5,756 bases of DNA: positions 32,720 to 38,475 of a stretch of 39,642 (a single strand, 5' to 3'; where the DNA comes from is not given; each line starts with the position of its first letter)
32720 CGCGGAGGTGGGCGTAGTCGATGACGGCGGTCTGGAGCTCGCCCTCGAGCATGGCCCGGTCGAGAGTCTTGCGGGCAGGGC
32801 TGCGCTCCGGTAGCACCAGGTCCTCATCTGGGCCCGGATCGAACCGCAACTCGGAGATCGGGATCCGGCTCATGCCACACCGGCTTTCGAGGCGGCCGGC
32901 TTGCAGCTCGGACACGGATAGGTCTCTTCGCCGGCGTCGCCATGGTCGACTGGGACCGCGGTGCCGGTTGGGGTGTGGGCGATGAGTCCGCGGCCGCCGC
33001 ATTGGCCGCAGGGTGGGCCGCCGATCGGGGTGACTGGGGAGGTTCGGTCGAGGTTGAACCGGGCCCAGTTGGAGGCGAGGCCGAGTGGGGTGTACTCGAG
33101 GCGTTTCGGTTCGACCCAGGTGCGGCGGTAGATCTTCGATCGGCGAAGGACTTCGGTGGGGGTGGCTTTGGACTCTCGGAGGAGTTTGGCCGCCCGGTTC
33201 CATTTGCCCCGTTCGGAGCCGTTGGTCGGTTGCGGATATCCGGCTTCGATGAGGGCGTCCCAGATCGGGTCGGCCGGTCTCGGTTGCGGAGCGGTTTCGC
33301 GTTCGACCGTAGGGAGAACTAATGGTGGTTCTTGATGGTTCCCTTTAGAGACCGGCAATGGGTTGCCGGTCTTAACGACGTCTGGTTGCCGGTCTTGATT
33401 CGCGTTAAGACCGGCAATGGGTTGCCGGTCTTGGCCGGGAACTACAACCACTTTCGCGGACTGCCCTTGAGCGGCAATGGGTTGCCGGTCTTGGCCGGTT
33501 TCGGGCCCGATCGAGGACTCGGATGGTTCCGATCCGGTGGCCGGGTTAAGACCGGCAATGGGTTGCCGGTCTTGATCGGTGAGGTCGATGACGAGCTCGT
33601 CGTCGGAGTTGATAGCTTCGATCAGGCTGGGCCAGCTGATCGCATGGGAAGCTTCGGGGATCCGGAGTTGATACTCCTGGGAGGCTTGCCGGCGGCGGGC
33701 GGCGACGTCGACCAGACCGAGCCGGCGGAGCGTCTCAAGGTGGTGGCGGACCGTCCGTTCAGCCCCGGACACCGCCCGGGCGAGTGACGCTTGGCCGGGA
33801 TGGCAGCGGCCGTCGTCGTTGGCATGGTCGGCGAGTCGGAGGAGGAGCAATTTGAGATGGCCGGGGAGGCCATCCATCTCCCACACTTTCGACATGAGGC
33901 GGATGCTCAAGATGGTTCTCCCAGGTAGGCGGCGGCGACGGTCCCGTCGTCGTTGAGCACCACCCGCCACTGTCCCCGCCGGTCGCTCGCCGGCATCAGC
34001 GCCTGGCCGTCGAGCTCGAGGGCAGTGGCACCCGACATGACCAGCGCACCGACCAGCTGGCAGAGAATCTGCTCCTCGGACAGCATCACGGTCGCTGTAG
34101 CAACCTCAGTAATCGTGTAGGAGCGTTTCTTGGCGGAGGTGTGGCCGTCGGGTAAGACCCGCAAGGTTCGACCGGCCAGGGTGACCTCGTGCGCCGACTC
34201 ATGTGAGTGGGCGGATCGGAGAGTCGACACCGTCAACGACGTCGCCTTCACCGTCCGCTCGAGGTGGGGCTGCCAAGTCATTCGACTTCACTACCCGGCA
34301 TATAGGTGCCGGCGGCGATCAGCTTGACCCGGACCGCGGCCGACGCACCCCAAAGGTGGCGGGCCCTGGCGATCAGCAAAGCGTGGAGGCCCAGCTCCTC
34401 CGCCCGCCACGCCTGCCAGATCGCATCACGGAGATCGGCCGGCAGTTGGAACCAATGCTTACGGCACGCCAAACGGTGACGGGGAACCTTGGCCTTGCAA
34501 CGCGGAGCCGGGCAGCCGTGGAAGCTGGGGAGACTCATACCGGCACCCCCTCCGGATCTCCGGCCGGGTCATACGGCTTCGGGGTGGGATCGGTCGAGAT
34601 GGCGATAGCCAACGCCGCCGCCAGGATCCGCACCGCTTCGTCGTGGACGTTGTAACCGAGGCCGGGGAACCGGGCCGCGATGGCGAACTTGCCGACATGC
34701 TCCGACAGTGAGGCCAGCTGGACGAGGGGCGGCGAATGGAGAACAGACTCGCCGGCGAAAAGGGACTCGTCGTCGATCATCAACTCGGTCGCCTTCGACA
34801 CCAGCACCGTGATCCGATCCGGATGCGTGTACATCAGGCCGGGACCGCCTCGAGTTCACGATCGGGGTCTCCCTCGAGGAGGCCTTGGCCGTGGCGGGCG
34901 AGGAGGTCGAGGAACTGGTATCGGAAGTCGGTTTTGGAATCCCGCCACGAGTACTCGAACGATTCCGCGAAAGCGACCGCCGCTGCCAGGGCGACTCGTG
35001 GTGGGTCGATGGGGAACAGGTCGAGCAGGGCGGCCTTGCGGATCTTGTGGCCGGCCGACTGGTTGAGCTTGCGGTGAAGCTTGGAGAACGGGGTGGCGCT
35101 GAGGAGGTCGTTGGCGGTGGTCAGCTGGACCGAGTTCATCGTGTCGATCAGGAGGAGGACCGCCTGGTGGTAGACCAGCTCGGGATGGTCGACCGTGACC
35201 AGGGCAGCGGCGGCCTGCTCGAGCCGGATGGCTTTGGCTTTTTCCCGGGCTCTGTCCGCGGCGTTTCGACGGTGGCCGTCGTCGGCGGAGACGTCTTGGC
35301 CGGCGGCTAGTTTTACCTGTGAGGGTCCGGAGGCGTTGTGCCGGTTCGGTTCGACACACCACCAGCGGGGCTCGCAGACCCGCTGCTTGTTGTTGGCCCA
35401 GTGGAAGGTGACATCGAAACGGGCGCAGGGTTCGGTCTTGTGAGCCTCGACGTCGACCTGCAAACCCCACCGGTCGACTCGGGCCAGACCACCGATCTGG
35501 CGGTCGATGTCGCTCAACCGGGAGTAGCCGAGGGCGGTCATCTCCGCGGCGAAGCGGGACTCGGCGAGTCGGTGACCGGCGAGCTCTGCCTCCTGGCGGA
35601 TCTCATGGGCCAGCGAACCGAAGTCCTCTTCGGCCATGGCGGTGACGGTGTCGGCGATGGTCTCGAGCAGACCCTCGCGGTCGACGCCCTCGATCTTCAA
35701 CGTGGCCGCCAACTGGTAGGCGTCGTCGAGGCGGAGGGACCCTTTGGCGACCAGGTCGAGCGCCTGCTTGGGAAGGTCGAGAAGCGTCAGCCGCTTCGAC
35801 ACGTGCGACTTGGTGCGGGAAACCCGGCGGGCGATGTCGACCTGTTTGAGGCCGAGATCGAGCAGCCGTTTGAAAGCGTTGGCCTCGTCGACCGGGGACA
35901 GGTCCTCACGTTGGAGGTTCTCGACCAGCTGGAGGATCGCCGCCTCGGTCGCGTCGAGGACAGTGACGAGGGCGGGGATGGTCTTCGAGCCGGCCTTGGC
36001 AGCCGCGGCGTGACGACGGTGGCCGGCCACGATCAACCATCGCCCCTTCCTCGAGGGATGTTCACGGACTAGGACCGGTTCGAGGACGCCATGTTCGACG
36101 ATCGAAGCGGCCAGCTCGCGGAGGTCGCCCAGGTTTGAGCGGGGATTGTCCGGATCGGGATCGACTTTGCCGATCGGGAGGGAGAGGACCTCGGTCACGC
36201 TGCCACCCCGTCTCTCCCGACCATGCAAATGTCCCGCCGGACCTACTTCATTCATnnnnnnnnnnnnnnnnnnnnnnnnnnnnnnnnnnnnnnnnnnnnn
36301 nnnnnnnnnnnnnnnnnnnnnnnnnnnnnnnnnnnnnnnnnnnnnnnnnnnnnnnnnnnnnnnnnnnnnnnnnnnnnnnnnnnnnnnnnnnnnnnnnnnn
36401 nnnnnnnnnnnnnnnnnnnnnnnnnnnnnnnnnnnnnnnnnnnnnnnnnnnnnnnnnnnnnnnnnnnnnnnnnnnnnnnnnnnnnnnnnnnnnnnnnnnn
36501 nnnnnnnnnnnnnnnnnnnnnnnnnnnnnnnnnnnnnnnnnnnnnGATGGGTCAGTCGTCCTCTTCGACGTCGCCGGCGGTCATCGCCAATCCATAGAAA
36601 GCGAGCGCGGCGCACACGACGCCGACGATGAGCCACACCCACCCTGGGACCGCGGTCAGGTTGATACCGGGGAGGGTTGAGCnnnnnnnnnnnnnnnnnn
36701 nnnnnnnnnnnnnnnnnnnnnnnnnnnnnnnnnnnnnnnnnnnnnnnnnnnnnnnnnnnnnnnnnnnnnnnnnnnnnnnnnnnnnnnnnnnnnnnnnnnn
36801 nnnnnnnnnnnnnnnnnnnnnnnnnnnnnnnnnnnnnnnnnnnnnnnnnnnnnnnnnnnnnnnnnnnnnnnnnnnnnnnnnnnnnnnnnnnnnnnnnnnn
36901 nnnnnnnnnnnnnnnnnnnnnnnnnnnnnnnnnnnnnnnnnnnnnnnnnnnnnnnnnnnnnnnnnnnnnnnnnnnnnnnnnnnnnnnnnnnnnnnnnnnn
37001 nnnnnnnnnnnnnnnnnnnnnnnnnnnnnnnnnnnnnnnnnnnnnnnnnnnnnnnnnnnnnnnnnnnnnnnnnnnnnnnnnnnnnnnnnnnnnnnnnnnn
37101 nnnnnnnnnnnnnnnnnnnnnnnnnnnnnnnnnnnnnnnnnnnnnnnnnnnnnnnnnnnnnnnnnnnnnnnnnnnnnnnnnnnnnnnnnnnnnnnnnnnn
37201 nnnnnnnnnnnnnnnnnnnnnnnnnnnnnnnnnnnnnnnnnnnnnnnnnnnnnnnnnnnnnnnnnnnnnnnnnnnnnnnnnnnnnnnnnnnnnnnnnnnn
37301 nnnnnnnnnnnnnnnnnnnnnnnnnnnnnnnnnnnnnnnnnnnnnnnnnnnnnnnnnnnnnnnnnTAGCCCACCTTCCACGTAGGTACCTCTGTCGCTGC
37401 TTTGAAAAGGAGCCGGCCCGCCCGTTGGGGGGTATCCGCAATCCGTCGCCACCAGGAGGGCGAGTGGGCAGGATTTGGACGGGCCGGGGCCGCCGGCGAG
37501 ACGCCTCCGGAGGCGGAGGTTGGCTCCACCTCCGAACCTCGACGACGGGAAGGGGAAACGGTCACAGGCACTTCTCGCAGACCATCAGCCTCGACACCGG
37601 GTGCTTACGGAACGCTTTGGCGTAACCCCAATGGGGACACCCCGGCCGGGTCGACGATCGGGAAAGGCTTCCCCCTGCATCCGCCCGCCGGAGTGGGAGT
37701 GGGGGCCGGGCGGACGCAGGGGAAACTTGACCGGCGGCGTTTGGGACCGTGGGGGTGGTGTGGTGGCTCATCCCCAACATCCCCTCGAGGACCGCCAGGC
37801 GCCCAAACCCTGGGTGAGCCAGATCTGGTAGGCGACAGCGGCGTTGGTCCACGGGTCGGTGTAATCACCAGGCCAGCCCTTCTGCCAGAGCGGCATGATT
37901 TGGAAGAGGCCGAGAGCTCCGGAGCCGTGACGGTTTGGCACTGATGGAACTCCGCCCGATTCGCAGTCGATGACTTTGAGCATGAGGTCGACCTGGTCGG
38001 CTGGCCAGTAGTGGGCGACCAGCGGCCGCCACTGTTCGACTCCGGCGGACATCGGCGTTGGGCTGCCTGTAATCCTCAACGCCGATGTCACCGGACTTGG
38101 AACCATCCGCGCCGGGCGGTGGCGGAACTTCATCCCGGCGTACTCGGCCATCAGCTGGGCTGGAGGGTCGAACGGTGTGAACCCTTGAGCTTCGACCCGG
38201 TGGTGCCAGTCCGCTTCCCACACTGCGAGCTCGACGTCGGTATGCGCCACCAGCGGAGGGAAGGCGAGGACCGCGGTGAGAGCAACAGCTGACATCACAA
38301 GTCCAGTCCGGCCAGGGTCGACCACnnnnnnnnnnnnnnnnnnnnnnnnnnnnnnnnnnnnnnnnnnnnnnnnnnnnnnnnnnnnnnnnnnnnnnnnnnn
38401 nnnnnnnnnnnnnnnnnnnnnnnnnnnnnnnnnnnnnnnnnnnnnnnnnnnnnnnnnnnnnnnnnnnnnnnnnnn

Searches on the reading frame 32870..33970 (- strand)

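Call 36: search_protein_families(library=phrogs, proteins=[window:32870-33970:-], max_evalue=0.001)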
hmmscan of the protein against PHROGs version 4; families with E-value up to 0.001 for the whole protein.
window:32870-33970:- (366 aa): 10 families
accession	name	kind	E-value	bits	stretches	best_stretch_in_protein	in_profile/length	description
phrog_1032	-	DNA, RNA and nucleotide metabolism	7.6e-16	59.9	1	22-104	2-76/281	replication initiation protein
phrog_391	-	DNA, RNA and nucleotide metabolism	4.8e-15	57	1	22-178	2-153/298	replication initiation O-like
phrog_270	-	DNA, RNA and nucleotide metabolism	5.4e-14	53.3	1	18-114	28-127/383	replication initiation protein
phrog_8540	-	DNA, RNA and nucleotide metabolism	2.4e-12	48.5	1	21-110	1-93/196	replication initiation O-like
phrog_4617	-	DNA, RNA and nucleotide metabolism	7.6e-10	39.8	1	22-107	2-91/223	replication initiation protein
phrog_11896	-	DNA, RNA and nucleotide metabolism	8.3e-09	36.7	1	22-110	2-96/225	primosomal protein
phrog_6643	-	DNA, RNA and nucleotide metabolism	2.4e-05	24.9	1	29-160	9-123/313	replication initiation protein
phrog_345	-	DNA, RNA and nucleotide metabolism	0.0002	22.2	1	22-146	32-136/297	replication initiation O-like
phrog_26991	-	unknown function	0.00041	20.9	0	40-104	44-113/310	-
phrog_8102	-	DNA, RNA and nucleotide metabolism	0.00074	19.7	0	51-162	52-155/337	replication initiation protein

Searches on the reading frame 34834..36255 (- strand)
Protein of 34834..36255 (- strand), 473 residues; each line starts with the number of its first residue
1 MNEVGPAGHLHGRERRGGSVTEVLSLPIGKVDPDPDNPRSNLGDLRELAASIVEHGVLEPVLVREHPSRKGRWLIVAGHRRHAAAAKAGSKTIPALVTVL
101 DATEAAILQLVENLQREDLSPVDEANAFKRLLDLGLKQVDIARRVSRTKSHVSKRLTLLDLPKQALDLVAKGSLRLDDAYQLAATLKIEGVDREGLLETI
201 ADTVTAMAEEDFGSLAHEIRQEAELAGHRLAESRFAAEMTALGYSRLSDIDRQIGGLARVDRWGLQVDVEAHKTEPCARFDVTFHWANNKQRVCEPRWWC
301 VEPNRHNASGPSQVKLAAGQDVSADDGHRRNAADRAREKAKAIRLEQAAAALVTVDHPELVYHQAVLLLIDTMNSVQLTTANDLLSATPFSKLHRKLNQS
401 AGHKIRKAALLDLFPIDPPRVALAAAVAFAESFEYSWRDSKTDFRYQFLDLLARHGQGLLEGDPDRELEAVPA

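Call 36: search_protein_families(library=phrogs, proteins=[window:34834-36255:-], max_evalue=0.001)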
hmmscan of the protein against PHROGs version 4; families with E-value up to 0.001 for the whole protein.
window:34834-36255:- (473 aa): 22 families
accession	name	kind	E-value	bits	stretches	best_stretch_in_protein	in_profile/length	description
phrog_6218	-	DNA, RNA and nucleotide metabolism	2.6e-42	146.6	1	26-352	8-352/506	ParB-like partition protein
phrog_4715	-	DNA, RNA and nucleotide metabolism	2.3e-29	103.3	1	22-189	146-335/630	ParB-like partition protein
phrog_3264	-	DNA, RNA and nucleotide metabolism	6.4e-27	96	1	20-161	46-187/337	ParB-like partition protein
phrog_1033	-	DNA, RNA and nucleotide metabolism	2.5e-23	84.4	1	37-184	48-201/334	ParB-like partition protein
phrog_8071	-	DNA, RNA and nucleotide metabolism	1.1e-14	55.5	1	20-137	4-114/389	ParB-like partition protein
phrog_723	-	DNA, RNA and nucleotide metabolism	1.9e-12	48.4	1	21-132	11-119/223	ParB-like partition protein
phrog_620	-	DNA, RNA and nucleotide metabolism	3.9e-12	47.7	1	21-113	7-95/217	ParB-like partition protein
phrog_18726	-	unknown function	1.8e-11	44.4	1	91-188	106-202/572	-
phrog_498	-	other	5.1e-10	39.5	1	22-113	34-123/633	DNA methyltransferase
phrog_12047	-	DNA, RNA and nucleotide metabolism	1.4e-08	35.7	1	27-130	4-101/301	ParB-like partition nuclease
phrog_32069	-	DNA, RNA and nucleotide metabolism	1.8e-08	34.9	1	37-202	57-228/348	ParB-like partition protein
phrog_7783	-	unknown function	2.2e-08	34.3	1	44-183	26-168/634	-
phrog_18056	-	DNA, RNA and nucleotide metabolism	6.1e-08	32.9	1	28-139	8-98/387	ParB-like partition nuclease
phrog_5475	-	unknown function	7.9e-08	32.5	1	24-106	4-78/458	-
phrog_27290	-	unknown function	2.4e-07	30.9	1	28-86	35-90/517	-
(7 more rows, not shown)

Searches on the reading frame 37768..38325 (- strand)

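Call 36: search_protein_families(library=phrogs, proteins=[window:37768-38325:-], max_evalue=0.001)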
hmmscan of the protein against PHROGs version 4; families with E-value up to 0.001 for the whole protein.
window:37768-38325:- (185 aa): 3 families
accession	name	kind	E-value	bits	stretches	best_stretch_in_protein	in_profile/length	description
phrog_5448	-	tail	8.6e-06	23.8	1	86-167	2584-2683/3103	tail length tape measure protein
phrog_4197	-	tail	1.3e-05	24.1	1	88-146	1433-1503/1783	tail length tape measure protein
phrog_7025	-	tail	8.8e-05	20.6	1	87-165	2335-2431/2880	tail length tape measure protein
